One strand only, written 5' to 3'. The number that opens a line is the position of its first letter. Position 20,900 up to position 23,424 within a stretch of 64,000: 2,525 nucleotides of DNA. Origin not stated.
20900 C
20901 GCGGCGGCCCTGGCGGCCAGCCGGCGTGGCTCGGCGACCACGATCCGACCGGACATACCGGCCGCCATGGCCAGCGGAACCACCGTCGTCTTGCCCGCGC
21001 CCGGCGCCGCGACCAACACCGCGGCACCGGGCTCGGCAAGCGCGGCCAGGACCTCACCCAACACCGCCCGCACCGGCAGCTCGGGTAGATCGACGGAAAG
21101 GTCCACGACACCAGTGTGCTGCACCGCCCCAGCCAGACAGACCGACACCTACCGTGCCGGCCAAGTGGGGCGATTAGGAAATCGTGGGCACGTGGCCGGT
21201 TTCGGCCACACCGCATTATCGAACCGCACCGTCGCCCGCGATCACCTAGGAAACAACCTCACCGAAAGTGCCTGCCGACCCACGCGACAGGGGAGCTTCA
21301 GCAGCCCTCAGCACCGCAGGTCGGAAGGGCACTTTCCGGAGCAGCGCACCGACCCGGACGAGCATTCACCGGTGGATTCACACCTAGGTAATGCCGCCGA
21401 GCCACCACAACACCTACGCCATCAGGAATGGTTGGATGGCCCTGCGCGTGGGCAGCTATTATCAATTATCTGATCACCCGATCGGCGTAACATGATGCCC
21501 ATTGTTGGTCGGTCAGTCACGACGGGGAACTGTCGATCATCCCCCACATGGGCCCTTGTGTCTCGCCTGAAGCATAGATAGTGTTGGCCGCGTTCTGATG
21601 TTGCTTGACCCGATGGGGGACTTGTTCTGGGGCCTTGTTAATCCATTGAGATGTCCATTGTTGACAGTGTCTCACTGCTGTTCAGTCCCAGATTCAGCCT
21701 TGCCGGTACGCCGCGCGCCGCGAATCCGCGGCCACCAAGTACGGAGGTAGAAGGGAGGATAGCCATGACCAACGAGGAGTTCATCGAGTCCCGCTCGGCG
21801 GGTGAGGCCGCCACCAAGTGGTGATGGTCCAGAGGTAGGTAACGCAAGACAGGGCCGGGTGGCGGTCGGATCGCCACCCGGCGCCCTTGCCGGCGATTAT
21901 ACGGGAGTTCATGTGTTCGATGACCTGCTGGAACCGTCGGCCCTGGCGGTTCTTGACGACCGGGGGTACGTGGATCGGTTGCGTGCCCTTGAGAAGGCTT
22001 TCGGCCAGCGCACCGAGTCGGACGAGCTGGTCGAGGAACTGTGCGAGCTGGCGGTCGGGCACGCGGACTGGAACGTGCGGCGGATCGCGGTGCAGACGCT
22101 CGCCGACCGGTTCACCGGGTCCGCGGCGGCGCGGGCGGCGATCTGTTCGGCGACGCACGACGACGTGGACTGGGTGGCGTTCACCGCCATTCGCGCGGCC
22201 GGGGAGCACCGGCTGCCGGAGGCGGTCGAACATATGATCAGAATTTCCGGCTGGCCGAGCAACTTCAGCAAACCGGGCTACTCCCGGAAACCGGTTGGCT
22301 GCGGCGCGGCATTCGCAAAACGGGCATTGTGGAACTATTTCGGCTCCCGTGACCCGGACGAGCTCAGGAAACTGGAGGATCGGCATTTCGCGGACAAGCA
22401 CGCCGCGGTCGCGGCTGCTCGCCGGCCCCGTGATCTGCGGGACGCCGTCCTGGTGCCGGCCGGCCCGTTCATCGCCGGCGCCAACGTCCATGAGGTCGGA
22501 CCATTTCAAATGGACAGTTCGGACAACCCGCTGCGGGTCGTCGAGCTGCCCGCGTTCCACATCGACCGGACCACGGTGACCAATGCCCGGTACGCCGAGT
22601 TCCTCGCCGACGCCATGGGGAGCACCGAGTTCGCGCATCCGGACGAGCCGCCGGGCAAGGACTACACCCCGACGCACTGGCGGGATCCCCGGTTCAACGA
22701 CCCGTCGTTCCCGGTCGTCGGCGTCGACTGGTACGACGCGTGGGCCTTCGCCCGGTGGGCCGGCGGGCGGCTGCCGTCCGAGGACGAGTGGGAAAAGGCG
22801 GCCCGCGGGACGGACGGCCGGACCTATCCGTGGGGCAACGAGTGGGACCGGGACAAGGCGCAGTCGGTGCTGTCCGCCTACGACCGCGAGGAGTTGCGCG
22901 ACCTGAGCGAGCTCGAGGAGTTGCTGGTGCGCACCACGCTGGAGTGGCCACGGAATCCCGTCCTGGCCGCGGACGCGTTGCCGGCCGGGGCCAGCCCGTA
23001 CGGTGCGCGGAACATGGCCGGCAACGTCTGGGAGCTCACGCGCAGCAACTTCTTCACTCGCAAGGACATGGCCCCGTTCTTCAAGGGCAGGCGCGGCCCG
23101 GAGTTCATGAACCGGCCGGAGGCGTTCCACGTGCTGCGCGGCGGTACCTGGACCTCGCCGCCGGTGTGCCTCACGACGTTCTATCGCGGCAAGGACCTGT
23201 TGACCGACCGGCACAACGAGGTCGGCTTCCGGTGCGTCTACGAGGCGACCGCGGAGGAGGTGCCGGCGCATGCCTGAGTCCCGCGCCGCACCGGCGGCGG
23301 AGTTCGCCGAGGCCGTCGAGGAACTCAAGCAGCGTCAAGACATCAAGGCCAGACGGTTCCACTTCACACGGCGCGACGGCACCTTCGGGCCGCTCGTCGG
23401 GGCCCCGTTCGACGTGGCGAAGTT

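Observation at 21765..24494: Unannotated 19-codon ORF + stem-loop + HEAT/FGE-fold enzyme + PNPOx-like protein + LysE exporter: candidate peptide-derived-metabolite (RiPP-like) operon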

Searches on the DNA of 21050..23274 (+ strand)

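Call 5: search_rna_families(source=window, start=21050, end=22000, threshold=evalue, max_evalue=1)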
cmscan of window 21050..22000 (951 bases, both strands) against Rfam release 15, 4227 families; matches with E-value up to 1: 5.
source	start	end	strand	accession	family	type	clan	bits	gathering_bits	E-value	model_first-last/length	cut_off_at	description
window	21704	21755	+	RF03006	M23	Gene; sRNA;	-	30.8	41.2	0.00075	1-53/53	no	M23 RNA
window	21263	21381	+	RF02469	Ms_IGR-7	Gene; sRNA;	-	26.7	45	0.0049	1-118/118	no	Actinobacteria sRNA Ms_IGR-7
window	21261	21340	-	RF00981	mir-939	Gene; miRNA;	-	26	84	0.047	1-82/82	no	mir-939 microRNA precursor family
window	21260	21340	-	RF00670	mir-105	Gene; miRNA;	-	19.6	68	0.38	1-81/81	no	mir-105 microRNA precursor family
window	21258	21337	-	RF02469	Ms_IGR-7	Gene; sRNA;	-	18.5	45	0.52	1-118/118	no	Actinobacteria sRNA Ms_IGR-7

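Call 7: search_rna_families(source=window, start=21600, end=21920, threshold=evalue, max_evalue=1, show_alignments=2)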
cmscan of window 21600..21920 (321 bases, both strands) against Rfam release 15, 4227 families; matches with E-value up to 1: 1.
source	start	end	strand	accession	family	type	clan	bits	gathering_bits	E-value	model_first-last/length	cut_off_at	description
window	21704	21755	+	RF03006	M23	Gene; sRNA;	-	30.8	41.2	0.00025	1-53/53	no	M23 RNA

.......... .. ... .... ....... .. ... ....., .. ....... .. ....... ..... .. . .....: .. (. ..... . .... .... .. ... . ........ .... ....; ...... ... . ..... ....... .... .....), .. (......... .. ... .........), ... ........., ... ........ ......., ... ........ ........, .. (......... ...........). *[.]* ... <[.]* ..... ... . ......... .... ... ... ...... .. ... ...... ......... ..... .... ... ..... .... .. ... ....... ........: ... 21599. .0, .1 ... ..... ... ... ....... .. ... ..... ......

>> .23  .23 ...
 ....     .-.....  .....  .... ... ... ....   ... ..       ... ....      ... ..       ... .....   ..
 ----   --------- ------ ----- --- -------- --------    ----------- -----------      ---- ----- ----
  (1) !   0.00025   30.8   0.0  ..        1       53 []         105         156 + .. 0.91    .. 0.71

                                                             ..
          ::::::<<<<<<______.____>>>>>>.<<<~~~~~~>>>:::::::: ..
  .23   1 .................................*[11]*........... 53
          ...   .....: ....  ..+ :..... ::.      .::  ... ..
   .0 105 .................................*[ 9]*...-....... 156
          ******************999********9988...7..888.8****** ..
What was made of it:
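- On M23 RNA motif (Rfam RF03006): The score is 30.8 bits against a threshold of 41.2 in the window (calls 5, 7).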

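Call 30: search_rna_families(sources=[L001, L002, L007, L016, L044, L030, L041], threshold=evalue, max_evalue=0.1)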
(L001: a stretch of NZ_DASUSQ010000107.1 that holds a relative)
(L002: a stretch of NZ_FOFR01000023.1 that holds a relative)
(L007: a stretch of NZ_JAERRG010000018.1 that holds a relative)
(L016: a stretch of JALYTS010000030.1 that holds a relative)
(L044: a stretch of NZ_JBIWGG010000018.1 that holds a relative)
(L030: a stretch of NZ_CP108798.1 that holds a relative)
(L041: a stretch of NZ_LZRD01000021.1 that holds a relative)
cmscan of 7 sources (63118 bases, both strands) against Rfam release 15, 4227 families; matches with E-value up to 0.1: 0.
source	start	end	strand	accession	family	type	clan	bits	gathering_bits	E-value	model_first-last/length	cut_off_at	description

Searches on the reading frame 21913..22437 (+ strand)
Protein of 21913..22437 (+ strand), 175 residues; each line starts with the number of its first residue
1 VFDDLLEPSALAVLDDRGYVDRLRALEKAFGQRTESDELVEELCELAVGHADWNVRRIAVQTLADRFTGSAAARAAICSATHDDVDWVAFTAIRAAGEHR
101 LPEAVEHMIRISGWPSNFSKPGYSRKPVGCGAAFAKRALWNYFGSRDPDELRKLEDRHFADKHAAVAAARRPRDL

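Call 60: search_protein_representatives(protein=window:21913-22437:+)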
Query: 175 residues. Proteins with E-value up to 0.001 (for the whole library): 50; up to 1e-10: 14; up to 1e-30: 2. The best 50 are listed.
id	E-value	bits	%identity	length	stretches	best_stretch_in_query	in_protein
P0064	3.8e-46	173.5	51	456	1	4-174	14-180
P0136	8.5e-34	133.3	56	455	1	59-174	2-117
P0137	1.6e-25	106.4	57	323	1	71-161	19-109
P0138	2.2e-25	105.9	50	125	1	1-104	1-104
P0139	5.7e-25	104.5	39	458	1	9-172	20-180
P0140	6.9e-25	104.3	40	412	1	9-172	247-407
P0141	7.4e-22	94.4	49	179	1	32-137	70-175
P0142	5.9e-19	85.0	40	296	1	5-165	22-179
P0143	1.0e-15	74.4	48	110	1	37-117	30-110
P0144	1.5e-15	73.8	48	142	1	40-120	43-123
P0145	2.3e-14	70.0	38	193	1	36-161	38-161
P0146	1.4e-13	67.5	57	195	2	1-75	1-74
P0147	4.3e-12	62.6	47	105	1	14-100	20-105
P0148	1.3e-11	61.1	59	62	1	48-96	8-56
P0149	4.0e-10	56.2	36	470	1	39-159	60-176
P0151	2.5e-09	53.6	37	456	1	53-163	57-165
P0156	3.3e-08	50.0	32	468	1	36-161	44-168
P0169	1.3e-05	41.6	35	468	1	2-158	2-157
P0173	7.2e-05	39.1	30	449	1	38-160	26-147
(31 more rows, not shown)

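Call 61: find_encoding_contigs(protein=P0139, flank=5000, max_places=2)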
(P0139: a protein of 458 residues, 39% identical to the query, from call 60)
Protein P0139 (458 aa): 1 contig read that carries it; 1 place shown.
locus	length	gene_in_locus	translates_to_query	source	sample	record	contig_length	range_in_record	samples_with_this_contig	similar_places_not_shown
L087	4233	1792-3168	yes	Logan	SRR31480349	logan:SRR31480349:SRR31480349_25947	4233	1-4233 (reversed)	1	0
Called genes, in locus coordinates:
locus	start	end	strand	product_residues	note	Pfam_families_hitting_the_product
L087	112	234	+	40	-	-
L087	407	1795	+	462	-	PF13483:Lactamase_B_3, PF12706:Lactamase_B_2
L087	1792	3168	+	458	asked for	PF03781:FGE-sulfatase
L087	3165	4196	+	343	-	PF02492:cobW, PF07683:CobW_C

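Call 67: find_encoding_contigs(protein=P0149, flank=8000, max_places=1)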
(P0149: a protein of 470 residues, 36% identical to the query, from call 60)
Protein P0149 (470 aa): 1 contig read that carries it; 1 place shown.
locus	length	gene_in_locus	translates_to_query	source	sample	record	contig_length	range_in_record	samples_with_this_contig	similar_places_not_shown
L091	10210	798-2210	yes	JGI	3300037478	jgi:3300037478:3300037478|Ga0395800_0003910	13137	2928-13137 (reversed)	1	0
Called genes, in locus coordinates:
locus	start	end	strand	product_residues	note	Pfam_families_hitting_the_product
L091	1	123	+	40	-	?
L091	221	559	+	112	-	-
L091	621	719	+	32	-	-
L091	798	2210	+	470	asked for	PF03781:FGE-sulfatase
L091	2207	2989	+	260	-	PF05721:PhyH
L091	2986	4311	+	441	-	PF03781:FGE-sulfatase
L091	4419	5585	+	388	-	PF00675:Peptidase_M16, PF05193:Peptidase_M16_C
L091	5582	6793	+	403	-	PF05977:MFS_3, PF07690:MFS_1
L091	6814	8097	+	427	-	PF09587:PGA_cap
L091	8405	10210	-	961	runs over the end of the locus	PF03704:BTAD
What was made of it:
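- PhyH, a second FGE, Peptidase_M16 and MFS (call 67).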

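Call 68: find_encoding_contigs(protein=P0156, flank=8000, max_places=1)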
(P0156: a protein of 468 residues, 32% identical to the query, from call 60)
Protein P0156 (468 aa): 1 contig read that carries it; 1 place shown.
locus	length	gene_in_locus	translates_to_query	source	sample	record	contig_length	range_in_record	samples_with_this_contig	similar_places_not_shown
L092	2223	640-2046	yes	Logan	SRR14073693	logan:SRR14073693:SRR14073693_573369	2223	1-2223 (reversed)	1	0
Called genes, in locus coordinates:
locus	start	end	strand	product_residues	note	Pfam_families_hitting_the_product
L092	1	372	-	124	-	?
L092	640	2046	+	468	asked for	PF03781:FGE-sulfatase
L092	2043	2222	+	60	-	?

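Call 73: find_encoding_contigs(protein=P0169, flank=8000, max_places=1)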
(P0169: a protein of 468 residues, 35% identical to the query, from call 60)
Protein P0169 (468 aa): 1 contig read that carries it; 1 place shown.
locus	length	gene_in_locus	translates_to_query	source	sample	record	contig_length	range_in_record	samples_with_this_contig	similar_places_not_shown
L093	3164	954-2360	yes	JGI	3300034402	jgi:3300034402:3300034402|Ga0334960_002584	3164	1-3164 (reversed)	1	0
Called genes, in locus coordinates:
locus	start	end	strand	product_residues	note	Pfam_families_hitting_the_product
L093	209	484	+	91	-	-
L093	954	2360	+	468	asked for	PF03781:FGE-sulfatase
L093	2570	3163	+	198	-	?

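Call 74: find_encoding_contigs(protein=P0173, flank=8000, max_places=1)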
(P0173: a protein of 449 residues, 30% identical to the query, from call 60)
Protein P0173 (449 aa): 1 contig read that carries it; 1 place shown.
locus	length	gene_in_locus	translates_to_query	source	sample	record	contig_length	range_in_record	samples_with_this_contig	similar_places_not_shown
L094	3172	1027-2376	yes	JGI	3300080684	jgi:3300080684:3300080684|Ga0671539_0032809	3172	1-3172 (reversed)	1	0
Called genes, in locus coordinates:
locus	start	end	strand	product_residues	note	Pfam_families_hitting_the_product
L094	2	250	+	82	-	?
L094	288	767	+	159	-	-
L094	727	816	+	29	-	-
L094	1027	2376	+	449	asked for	PF03781:FGE-sulfatase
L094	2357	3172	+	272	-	?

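Call 75: find_encoding_contigs(protein=P0151, flank=8000, max_places=1)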
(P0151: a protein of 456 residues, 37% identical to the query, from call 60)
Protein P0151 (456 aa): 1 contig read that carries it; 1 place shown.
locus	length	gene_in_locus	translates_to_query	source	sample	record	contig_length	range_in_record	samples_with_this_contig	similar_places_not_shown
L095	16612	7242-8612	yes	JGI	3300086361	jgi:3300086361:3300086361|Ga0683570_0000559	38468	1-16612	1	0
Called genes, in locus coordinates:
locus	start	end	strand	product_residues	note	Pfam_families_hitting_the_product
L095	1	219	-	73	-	?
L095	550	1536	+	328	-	PF09952:AbiEi_2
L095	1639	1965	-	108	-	-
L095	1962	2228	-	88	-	-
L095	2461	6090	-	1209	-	PF08751:TrwC, PF01443:Viral_helicase1 (faint), PF13245:AAA_19, PF13401:AAA_22 (faint), PF13604:AAA_30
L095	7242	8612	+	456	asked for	PF03781:FGE-sulfatase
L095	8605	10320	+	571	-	PF00496:SBP_bac_5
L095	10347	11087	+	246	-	PF13489:Methyltransf_23, PF08241:Methyltransf_11, PF08242:Methyltransf_12, PF13649:Methyltransf_25, PF13847:Methyltransf_31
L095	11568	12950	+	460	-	PF05977:MFS_3, PF07690:MFS_1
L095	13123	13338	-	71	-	-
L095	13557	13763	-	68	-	-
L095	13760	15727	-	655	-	-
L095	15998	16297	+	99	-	-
